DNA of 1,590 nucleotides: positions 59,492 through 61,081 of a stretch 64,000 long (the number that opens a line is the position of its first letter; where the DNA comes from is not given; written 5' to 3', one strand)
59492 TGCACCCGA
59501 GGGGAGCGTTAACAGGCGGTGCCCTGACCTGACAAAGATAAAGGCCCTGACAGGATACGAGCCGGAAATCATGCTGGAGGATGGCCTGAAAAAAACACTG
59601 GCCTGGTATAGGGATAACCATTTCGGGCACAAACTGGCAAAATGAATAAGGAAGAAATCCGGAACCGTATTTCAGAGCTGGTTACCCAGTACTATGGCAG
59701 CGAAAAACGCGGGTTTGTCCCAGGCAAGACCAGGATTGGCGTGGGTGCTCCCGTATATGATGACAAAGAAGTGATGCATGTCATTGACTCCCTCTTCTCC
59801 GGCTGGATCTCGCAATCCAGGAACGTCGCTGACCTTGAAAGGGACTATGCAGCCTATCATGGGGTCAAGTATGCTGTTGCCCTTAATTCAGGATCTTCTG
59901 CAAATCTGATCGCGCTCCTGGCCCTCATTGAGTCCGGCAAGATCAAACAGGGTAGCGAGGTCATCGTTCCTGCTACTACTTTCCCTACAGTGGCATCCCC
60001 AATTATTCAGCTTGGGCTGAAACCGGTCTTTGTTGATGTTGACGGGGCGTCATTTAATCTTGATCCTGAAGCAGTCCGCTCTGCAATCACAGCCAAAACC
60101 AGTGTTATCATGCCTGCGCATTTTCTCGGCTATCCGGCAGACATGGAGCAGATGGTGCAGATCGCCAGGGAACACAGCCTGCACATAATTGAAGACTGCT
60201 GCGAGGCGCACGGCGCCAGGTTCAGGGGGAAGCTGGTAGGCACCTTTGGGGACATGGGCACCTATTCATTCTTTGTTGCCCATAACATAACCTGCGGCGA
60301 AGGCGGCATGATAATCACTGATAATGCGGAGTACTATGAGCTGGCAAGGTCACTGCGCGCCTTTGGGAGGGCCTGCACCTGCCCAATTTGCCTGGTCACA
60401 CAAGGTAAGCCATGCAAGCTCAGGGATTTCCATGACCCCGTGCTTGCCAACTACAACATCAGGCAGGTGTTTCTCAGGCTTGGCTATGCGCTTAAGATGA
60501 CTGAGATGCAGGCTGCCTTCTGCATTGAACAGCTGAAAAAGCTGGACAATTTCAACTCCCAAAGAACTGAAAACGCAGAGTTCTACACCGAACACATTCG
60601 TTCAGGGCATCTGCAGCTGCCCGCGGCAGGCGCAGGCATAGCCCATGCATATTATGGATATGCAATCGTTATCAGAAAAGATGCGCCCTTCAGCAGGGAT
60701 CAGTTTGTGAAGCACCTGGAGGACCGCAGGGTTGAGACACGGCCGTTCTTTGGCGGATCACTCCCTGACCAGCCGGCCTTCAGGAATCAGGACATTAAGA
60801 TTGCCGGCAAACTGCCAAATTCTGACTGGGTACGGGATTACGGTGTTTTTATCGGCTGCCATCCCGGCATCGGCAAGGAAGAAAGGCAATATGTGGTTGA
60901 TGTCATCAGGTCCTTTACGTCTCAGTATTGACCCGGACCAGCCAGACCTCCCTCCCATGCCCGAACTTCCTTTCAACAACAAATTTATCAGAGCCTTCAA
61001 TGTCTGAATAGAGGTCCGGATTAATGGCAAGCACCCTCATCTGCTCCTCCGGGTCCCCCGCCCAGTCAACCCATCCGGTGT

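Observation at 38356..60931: Predicted product is an unusually decorated deoxy/amino sugar: two E1/ColD-like 3-dehydratases with Fe-S-like Cys motifs, carbamoyltransferase and five class-B rSAMs alongside ugd/UXS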

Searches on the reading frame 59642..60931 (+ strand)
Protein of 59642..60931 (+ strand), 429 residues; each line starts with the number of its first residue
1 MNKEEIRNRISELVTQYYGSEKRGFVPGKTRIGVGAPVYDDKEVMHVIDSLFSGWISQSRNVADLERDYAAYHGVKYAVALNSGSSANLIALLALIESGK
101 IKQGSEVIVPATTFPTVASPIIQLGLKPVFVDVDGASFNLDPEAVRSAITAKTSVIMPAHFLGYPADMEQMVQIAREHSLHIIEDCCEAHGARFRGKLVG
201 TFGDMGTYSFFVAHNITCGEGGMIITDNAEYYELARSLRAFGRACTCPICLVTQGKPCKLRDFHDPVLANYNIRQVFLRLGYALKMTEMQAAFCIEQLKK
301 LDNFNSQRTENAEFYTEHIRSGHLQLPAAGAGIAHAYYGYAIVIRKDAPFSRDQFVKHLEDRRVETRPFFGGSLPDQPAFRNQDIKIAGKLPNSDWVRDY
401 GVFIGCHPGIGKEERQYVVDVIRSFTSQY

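Call 5: search_protein_families(library=pfam, proteins=[window:59642-60931:+])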
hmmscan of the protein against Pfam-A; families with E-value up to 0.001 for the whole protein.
window:59642-60931:+ (429 aa): 4 families
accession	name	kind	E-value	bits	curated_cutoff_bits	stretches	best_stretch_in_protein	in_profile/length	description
PF01041.23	DegT_DnrJ_EryC1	-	2.1e-100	336.9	19.8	1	40-422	4-359/360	DegT/DnrJ/EryC1/StrS aminotransferase family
PF00155.27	Aminotran_1_2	-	3.8e-06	26.8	19.7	1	62-196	44-194/361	Aminotransferase class I and II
PF01053.26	Cys_Met_Meta_PP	-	3.4e-05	23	27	1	63-188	55-176/381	Cys/Met metabolism PLP-dependent enzyme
PF01212.27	Beta_elim_lyase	-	4.5e-05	23.4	27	1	58-186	30-169/288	Beta-eliminating lyase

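Call 7: search_solved_structures(query=window:59642-60931:+, show_alignments=3)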
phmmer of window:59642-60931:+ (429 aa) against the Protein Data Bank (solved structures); distinct sequences matched with E-value up to 0.001: 59.
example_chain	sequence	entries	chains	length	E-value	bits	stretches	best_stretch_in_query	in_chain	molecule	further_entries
3bcx_A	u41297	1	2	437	5.3e-84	285.9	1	1-425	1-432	CDP-6-deoxy-L-threo-D-glycero-4-hexulose-3-dehydrase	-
3bb8_A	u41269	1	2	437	9.5e-83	281.7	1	1-425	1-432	CDP-4-keto-6-deoxy-D-glucose-3-dehydrase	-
2gms_A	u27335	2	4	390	3.1e-58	201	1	36-421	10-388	Putative pyridoxamine 5-phosphate-dependent dehydrase, Wbdk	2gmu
3b8x_A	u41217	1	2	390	2.9e-57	197.8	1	36-421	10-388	Pyridoxamine 5-phosphate-dependent dehydrase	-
2r0t_A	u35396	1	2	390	5.3e-57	196.9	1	36-421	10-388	Pyridoxamine 5-phosphate-dependent dehydrase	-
3gr9_A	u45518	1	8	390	1.4e-56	195.6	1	36-421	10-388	ColD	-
9wvy_A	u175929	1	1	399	4.5e-55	190.6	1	30-410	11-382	Putative NDP-4-keto-6-deoxyglucose-3-dehydratase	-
3dr7_A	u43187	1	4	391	3.6e-52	181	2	24-242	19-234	Putative perosamine synthetase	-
3bn1_A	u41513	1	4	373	4.4e-52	180.7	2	26-242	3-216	Perosamine synthetase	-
3dr4_A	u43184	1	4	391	4.9e-52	180.6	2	24-242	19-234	Putative perosamine synthetase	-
7b0d_A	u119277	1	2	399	2.3e-48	168.5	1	51-243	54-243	Glutamine--scyllo-inositol transaminase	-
8gyh_B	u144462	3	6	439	4.8e-46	160.8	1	31-338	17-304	DegT/DnrJ/EryC1/StrS family aminotransferase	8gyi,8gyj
3frk_A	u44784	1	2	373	3.8e-45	157.9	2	54-242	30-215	QdtB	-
2c7t_A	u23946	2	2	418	1.1e-44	156.3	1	55-361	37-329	GLUTAMINE-2-DEOXY-SCYLLO-INOSOSE AMINOTRANSFERASE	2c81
5w71_A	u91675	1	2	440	1.4e-44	156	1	55-361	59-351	L-glutamine:2-deoxy-scyllo-inosose aminotransferase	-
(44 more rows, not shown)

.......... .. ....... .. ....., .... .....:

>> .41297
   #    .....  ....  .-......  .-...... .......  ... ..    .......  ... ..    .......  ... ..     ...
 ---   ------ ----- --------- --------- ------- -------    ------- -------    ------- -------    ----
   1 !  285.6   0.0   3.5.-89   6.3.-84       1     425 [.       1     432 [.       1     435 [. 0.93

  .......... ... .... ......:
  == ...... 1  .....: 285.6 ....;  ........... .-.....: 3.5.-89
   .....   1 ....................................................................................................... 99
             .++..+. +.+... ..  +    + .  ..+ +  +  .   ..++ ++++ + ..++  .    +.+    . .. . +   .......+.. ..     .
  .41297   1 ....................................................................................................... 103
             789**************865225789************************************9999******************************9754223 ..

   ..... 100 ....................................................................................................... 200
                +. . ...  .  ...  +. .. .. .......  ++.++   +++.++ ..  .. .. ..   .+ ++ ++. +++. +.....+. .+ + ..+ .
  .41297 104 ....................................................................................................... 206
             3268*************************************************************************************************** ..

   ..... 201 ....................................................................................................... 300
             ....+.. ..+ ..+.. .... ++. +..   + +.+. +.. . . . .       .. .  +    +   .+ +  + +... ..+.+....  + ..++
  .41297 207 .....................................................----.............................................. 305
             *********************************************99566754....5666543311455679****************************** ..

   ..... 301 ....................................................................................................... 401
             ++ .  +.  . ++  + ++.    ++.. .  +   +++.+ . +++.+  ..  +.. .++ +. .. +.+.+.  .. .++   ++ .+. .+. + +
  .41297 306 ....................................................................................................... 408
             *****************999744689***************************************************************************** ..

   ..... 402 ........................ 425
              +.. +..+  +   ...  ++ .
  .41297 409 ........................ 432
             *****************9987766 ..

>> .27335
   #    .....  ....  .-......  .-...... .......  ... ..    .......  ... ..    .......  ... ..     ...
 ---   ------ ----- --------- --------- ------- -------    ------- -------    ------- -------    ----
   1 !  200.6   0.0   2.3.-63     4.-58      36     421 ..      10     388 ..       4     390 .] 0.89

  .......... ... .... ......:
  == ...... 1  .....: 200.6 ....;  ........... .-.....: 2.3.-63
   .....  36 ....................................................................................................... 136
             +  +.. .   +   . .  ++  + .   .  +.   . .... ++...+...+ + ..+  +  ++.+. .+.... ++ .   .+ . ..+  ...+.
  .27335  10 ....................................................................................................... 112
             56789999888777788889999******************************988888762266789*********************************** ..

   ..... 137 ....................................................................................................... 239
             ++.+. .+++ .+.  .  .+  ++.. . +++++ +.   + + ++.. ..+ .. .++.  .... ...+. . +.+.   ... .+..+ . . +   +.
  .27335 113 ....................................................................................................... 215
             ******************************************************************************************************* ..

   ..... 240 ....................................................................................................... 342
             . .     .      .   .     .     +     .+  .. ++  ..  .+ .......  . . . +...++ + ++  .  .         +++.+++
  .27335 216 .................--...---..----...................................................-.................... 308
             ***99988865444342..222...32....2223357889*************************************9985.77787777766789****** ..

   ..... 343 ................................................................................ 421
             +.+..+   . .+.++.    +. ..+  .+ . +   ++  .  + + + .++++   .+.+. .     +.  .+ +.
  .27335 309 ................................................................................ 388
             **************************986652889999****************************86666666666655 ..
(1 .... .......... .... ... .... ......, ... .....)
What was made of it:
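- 59642..60931 (+): His-DegT #2 (429 aa; NCBI MFH1850454.1). E1-like 3-dehydrase. His214 is codon 60281-60283. C187 (the E1 C193 equivalent) is at 60200-60202. The loop C245-x-C247-x2-C250-x7-C258 is at 60374-60415. Best PDB hit E1 3bcx 286 bits over residues 1-425, with His and all five Cys aligned (call 7).
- On E1 (RfbH/AscC/DdhC) equivalog: 59642 has Cys aligned at all four positions, but with different intra-loop spacing (call 7).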

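Call 8: search_protein_families(library=ncbifam, proteins=[window:59642-60931:+])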
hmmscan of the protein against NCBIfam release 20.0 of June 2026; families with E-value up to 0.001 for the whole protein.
window:59642-60931:+ (429 aa): 19 families
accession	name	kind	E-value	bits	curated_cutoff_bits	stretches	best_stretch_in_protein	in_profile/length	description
NF011936.0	PRK15407.1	equivalog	7.3e-115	384.1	423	1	2-427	5-437/440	lipopolysaccharide biosynthesis protein RfbH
TIGR03588.1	PseC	equivalog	1.5e-61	208.5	423.5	1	37-424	7-378/380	UDP-4-amino-4,6-dideoxy-N-acetyl-beta-L-altrosamine transaminase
NF008658.2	PRK11658.1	equivalog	1.2e-56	192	631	1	35-425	8-376/379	UDP-4-amino-4-deoxy-L-arabinose aminotransferase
TIGR04181.1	NHT_00031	hypoth_equivalog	3.2e-56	190.8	420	2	35-240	4-222/359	LegC family aminotransferase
NF008687.0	PRK11706.1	equivalog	2.8e-48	164.5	375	2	81-240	50-207/375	dTDP-4-amino-4,6-dideoxygalactose transaminase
TIGR04427.1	PLP_DesI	equivalog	1.6e-44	152.6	650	2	34-244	23-230/390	dTDP-4-dehydro-6-deoxyglucose aminotransferase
TIGR02379.1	ECA_wecE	subfamily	4e-38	131.2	434.85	1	90-241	59-209/376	dTDP-4-amino-4,6-dideoxy-D-glucose transaminase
NF005817.0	PRK07683.1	equivalog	7.2e-08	31.5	575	1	101-164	110-176/387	aminotransferase A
NF041364.1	GntC_guanitoxin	equivalog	4.7e-07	29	415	1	95-185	75-173/356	guanitoxin biosynthesis PLP-dependent (S)-gamma-hydroxy-L-arginine cyclodehydratase GntC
NF006096.0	PRK08248.1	equivalog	3e-06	26.1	726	1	65-186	69-186/431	homocysteine synthase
NF004770.0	PRK06108.1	subfamily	4.5e-06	25.7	422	1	67-185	88-209/396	pyridoxal phosphate-dependent aminotransferase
TIGR01326.1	OAH_OAS_sulfhy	subfamily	2.3e-05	23.3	495.1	1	65-186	62-179/418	O-acetylhomoserine aminocarboxypropyltransferase/cysteine synthase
NF005588.0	PRK07309.1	equivalog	2.7e-05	23.3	576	1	100-168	111-178/391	pyridoxal phosphate-dependent aminotransferase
NF006488.0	PRK08912.1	equivalog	6.1e-05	22.1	498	1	78-190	89-191/387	aminotransferase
NF006569.0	PRK09082.1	subfamily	7.6e-05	22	420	1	66-186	81-203/386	methionine aminotransferase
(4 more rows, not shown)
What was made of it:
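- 59642..60931 (+): RfbH 384 bits against a cut-off of 423 (call 8).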

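Call 14: find_homologous_proteins(query=window:59642-60931:+, max_evalue=1e-20)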
Query window:59642-60931:+ (429 aa): 4255 proteins with E <= 1e-20 among 8000 candidates; the best 120 are listed.
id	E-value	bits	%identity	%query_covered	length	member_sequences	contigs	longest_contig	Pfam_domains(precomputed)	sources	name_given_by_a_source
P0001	6.2e-293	989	100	100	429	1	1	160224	PF00155.28,PF01041.24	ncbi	ncbi:MAG: aminotransferase class I/II-fold pyridoxal phosphate-dependent enzyme [archaeon]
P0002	2.9e-168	578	57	100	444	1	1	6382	PF01041.24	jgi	jgi:CDP-4-dehydro-6-deoxyglucose reductase, E1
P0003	9.8e-162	557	57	100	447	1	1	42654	PF01041.24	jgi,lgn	jgi:CDP-6-deoxy-D-xylo-4-hexulose-3-dehydrase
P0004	1.8e-138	480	52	100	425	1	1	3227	PF00155.28,PF01212.28,PF01053.27,PF01041.24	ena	-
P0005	1.9e-137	477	51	100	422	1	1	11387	PF00155.28,PF01212.28,PF01041.24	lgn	-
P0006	3.0e-135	470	50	100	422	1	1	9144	PF01212.28,PF01053.27,PF01041.24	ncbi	-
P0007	3.8e-135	469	50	98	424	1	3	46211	PF00155.28,PF00266.26,PF01212.28,PF01053.27,PF01041.24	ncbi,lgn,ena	ncbi:MAG: DegT/DnrJ/EryC1/StrS family aminotransferase [Nanoarchaeota archaeon]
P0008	6.4e-133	462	49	100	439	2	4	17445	PF01041.24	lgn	-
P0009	7.9e-133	462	49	100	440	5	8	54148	PF01041.24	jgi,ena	jgi:CDP-6-deoxy-D-xylo-4-hexulose-3-dehydrase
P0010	1.9e-132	460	49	100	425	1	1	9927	PF00155.28,PF01053.27,PF01041.24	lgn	-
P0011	2.4e-132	460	50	100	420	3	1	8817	PF01212.28,PF01053.27,PF01041.24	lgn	-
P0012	1.6e-130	454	50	100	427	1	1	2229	PF00155.28,PF01212.28,PF01053.27,PF01041.24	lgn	-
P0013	3.0e-130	453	51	99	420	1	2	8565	PF01041.24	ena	-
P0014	1.1e-129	451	52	95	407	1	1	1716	PF01212.28,PF01053.27,PF01041.24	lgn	-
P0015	1.3e-128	448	47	99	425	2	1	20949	PF00155.28,PF01041.24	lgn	-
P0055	3.8e-124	433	47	100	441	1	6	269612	PF01041.24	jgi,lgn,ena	-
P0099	6.5e-121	422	46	100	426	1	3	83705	PF01212.28,PF01041.24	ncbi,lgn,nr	ncbi:MAG: DegT/DnrJ/EryC1/StrS family aminotransferase [Methanocellales archaeon]|nr:DegT/DnrJ/EryC1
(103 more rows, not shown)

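Call 20: find_encoding_contigs(protein=P0003, flank=8000, max_places=2)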
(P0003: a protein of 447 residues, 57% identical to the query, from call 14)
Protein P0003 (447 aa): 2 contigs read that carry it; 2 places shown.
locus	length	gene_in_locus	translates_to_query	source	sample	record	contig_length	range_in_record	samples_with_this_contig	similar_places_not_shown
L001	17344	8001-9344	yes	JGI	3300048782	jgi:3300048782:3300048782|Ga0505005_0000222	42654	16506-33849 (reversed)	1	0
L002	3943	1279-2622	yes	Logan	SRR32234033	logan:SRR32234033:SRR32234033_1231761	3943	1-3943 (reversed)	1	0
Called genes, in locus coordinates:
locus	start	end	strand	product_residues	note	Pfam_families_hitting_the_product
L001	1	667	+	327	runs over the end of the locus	PF01408:GFO_IDH_MocA, PF02894:GFO_IDH_MocA_C, PF22725:GFO_IDH_MocA_C3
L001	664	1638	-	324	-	PF04055:Radical_SAM, PF13186:SPASM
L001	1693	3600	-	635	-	PF02350:Epimerase_2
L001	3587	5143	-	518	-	PF02310:B12-binding, PF04055:Radical_SAM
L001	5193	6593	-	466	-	PF02310:B12-binding, PF04055:Radical_SAM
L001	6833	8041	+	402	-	PF01210:NAD_Gly3P_dh_N (weak), PF03446:NAD_binding_2, PF03721:UDPG_MGDP_dh_N, PF00984:UDPG_MGDP_dh, PF03720:UDPG_MGDP_dh_C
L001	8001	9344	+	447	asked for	PF01041:DegT_DnrJ_EryC1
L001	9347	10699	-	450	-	PF13439:Glyco_transf_4 (weak), PF00534:Glycos_transf_1, PF13692:Glyco_trans_1_4, PF13524:Glyco_trans_1_2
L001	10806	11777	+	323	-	PF00106:adh_short (weak), PF01073:3Beta_HSD (weak), PF01370:Epimerase, PF02719:Polysacc_synt_2 (weak), PF04321:RmlD_sub_bind, PF07993:NAD_binding_4 (weak), PF16363:GDP_Man_Dehyd, PF02719:Polysacc_synt_2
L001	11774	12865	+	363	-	PF01041:DegT_DnrJ_EryC1, PF00155:Aminotran_1_2 (weak), PF01212:Beta_elim_lyase (weak)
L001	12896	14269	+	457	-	PF02310:B12-binding, PF04055:Radical_SAM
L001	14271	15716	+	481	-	PF02310:B12-binding, PF04055:Radical_SAM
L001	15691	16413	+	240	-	PF13641:Glyco_tranf_2_3 (faint), PF00535:Glycos_transf_2, PF10111:Glyco_tranf_2_2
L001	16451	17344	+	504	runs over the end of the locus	PF01943:Polysacc_synt, PF13440:Polysacc_synt_3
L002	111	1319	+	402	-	PF01210:NAD_Gly3P_dh_N (weak), PF03446:NAD_binding_2, PF03721:UDPG_MGDP_dh_N, PF00984:UDPG_MGDP_dh, PF03720:UDPG_MGDP_dh_C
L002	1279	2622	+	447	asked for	PF01041:DegT_DnrJ_EryC1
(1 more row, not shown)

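Call 31: find_encoding_contigs(protein=P0009, flank=6000, max_places=1)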
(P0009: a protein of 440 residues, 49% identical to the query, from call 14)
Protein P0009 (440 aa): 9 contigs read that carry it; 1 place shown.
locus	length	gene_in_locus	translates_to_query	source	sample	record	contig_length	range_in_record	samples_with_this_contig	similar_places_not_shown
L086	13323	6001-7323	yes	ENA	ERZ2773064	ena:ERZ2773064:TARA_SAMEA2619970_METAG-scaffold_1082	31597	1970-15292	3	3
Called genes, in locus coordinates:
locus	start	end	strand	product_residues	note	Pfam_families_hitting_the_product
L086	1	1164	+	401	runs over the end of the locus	PF13439:Glyco_transf_4, PF13579:Glyco_trans_4_4, PF00534:Glycos_transf_1, PF13692:Glyco_trans_1_4, PF13524:Glyco_trans_1_2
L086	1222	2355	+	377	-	PF13439:Glyco_transf_4, PF00534:Glycos_transf_1, PF13692:Glyco_trans_1_4, PF13524:Glyco_trans_1_2 (weak)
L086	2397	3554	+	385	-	PF00534:Glycos_transf_1, PF13692:Glyco_trans_1_4, PF00534:Glycos_transf_1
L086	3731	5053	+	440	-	PF03446:NAD_binding_2 (faint), PF03721:UDPG_MGDP_dh_N, PF00984:UDPG_MGDP_dh, PF03720:UDPG_MGDP_dh_C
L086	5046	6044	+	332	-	PF00106:adh_short, PF01073:3Beta_HSD, PF01370:Epimerase, PF02719:Polysacc_synt_2, PF04321:RmlD_sub_bind, PF05368:NmrA, PF07993:NAD_binding_4, PF13460:NAD_binding_10, +2 more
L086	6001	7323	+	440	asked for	PF01041:DegT_DnrJ_EryC1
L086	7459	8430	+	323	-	PF00535:Glycos_transf_2, PF13641:Glyco_tranf_2_3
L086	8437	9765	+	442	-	-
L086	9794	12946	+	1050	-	-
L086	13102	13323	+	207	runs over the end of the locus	PF01209:Ubie_methyltran, PF02353:CMAS (weak), PF03848:TehB (weak), PF13489:Methyltransf_23, PF13649:Methyltransf_25, PF13847:Methyltransf_31, PF08241:Methyltransf_11, PF08242:Methyltransf_12, +2 more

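Call 32: find_encoding_contigs(protein=P0055, flank=6000, max_places=1)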
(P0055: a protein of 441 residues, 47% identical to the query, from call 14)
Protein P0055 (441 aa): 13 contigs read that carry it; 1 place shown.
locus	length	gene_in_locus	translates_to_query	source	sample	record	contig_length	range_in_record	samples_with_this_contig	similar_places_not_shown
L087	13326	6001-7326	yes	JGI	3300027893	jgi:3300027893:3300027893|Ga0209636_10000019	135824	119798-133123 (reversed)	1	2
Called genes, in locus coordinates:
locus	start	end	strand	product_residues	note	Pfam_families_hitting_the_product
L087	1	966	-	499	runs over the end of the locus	PF13231:PMT_2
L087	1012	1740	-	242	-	PF01663:Phosphodiest (faint)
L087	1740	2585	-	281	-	PF01507:PAPS_reduct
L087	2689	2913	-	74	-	-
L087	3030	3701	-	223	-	PF00535:Glycos_transf_2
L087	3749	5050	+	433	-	PF02826:2-Hacid_dh_C (faint), PF03446:NAD_binding_2 (faint), PF03721:UDPG_MGDP_dh_N, PF00984:UDPG_MGDP_dh, PF03720:UDPG_MGDP_dh_C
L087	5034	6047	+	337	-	PF00106:adh_short (faint), PF01073:3Beta_HSD, PF01370:Epimerase, PF02719:Polysacc_synt_2, PF04321:RmlD_sub_bind, PF13460:NAD_binding_10, PF16363:GDP_Man_Dehyd, PF07993:NAD_binding_4 (weak)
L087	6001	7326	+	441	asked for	PF01041:DegT_DnrJ_EryC1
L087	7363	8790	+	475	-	PF09852:DUF2079, PF13231:PMT_2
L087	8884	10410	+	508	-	PF02366:PMT, PF13231:PMT_2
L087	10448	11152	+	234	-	PF00535:Glycos_transf_2, PF13641:Glyco_tranf_2_3 (weak)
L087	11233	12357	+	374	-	PF13439:Glyco_transf_4, PF13579:Glyco_trans_4_4 (weak), PF00534:Glycos_transf_1, PF13692:Glyco_trans_1_4, PF13524:Glyco_trans_1_2 (weak)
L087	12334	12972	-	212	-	PF01209:Ubie_methyltran (weak), PF13489:Methyltransf_23, PF13847:Methyltransf_31, PF08241:Methyltransf_11, PF08242:Methyltransf_12 (weak), PF13649:Methyltransf_25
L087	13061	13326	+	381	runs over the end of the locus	PF13439:Glyco_transf_4, PF00534:Glycos_transf_1, PF13692:Glyco_trans_1_4, PF13524:Glyco_trans_1_2, PF26337:Gtf3_C (weak)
